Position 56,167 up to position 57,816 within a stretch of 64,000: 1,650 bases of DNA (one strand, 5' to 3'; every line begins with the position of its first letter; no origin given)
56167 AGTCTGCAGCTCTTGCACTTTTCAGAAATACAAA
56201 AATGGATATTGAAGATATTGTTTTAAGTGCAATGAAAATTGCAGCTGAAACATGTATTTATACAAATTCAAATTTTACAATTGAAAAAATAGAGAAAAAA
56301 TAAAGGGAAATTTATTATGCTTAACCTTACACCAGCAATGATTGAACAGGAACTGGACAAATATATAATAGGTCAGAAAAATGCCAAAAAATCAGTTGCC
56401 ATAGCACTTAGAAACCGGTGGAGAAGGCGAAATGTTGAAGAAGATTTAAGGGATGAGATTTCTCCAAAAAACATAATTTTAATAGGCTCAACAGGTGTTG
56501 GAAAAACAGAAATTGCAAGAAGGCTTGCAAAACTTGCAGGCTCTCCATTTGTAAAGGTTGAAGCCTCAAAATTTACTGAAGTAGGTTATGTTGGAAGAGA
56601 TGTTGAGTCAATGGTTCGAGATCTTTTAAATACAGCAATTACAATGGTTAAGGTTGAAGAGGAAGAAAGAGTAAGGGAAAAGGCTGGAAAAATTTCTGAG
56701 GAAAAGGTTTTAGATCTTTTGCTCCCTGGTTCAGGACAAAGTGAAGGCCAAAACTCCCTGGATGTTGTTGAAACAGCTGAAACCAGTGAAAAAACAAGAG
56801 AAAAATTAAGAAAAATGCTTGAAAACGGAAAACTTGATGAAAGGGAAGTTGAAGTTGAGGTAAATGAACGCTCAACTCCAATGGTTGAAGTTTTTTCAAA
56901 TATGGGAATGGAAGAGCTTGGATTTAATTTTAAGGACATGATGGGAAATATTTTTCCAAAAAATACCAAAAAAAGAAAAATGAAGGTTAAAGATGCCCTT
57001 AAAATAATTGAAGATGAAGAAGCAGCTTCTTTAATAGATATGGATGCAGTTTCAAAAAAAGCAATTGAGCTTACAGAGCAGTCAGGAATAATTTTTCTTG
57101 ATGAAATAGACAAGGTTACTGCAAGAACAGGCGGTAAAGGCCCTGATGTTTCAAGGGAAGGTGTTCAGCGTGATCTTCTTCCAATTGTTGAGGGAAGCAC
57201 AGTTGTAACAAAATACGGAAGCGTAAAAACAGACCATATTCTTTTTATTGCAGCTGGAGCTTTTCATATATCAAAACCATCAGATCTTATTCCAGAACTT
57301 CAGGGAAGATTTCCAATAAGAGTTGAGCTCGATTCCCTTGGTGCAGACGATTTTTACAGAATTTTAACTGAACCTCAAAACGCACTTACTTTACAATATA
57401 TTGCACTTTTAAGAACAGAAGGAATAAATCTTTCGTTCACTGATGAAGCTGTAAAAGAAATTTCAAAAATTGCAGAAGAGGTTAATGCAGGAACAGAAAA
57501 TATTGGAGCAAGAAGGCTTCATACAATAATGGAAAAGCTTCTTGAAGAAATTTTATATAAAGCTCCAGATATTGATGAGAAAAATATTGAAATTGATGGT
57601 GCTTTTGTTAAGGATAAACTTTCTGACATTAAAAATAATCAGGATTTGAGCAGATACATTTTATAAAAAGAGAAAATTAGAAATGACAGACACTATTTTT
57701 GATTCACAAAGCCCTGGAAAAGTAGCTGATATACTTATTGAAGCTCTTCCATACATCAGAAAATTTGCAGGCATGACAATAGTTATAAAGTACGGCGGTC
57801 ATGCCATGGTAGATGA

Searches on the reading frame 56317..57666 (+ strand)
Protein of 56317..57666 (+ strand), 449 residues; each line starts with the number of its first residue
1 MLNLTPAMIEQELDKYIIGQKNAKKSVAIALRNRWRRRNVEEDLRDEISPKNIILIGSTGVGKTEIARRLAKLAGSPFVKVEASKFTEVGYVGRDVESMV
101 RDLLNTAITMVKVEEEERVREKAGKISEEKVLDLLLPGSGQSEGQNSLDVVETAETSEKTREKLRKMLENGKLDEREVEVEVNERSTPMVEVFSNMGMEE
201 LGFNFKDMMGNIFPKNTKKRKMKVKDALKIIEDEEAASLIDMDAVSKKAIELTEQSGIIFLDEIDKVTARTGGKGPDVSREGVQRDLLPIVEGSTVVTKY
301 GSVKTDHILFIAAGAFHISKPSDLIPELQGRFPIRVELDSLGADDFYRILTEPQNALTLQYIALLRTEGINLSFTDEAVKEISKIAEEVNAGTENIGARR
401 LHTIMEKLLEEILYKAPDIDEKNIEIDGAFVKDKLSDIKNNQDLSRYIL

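Call 57: search_protein_families(library=pfam, proteins=[window:56317-57666:+], max_evalue=0.000001)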
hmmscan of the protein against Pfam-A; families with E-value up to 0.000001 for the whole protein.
window:56317-57666:+ (449 aa): 3 families
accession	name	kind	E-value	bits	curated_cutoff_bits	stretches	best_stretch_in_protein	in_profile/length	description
PF07724.20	AAA_2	-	1.5e-34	119.9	27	1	198-335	16-166/166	AAA domain (Cdc48 subfamily)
PF00004.35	AAA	-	4.5e-16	59.9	21.2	0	53-165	1-119/131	ATPase family associated with various cellular activities (AAA)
PF07728.20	AAA_5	-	6.6e-07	29.9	22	0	52-88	1-38/139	AAA domain (dynein-related subfamily)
